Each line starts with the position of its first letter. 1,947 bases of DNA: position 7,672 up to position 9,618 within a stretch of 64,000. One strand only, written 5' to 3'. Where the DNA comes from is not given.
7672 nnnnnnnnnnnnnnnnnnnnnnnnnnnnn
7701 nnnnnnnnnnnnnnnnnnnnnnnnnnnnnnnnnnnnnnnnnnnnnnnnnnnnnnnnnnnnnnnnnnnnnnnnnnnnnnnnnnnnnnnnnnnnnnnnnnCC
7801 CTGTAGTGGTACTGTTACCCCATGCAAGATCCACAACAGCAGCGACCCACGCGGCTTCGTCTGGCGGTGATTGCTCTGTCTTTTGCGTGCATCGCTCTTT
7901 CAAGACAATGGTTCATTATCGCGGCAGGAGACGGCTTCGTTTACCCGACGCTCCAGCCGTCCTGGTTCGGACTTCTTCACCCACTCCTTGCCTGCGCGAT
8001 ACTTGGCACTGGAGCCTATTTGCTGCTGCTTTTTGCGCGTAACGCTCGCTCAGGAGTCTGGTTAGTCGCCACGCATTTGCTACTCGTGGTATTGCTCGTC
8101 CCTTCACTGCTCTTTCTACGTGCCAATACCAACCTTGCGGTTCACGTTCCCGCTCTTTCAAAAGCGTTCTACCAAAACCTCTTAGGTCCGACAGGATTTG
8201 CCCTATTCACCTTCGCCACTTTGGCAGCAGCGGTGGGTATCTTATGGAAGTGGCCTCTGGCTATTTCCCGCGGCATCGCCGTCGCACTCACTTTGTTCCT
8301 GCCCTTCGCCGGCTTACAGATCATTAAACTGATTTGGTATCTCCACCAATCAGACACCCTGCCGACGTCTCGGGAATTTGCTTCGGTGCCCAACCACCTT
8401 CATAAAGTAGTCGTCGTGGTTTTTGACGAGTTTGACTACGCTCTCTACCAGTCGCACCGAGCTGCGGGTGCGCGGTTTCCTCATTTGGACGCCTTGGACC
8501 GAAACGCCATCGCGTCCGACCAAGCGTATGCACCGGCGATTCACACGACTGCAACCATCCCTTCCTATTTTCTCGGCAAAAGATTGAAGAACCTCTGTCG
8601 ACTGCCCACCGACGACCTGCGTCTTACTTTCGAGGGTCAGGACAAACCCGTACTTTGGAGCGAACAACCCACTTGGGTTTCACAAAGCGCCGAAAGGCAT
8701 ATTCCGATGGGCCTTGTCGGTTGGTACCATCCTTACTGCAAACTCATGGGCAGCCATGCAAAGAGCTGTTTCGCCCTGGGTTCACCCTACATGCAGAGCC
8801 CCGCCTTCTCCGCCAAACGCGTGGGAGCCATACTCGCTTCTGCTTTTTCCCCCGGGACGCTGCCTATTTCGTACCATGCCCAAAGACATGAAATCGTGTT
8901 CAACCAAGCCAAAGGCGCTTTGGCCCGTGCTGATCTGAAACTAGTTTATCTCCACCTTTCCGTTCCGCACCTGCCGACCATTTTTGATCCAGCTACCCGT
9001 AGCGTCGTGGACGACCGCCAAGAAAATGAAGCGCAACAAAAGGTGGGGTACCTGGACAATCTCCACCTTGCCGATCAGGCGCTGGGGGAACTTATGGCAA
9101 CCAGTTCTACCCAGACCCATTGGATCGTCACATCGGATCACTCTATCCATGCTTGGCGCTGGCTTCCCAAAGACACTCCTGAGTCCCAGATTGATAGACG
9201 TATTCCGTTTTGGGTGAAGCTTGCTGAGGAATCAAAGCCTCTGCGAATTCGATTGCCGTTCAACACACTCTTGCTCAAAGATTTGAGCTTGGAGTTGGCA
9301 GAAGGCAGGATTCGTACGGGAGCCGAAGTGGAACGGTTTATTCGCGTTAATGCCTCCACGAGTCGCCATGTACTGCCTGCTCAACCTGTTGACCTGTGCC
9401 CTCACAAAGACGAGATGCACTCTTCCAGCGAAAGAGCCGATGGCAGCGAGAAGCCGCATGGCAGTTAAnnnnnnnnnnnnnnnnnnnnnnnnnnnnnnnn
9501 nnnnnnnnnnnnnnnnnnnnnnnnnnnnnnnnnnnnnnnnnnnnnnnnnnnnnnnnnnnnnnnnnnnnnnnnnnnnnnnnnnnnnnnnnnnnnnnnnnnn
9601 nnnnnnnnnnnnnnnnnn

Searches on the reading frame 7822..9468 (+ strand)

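Call 58: search_protein_families(library=pfam, proteins=[window:7822-9468:+], max_evalue=0.0001)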
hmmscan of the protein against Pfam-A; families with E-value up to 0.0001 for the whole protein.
window:7822-9468:+ (548 aa): 1 family
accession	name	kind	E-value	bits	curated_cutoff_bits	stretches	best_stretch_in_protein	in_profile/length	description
PF00884.28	Sulfatase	-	1.6e-06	28.1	25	1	196-454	3-262/301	Sulfatase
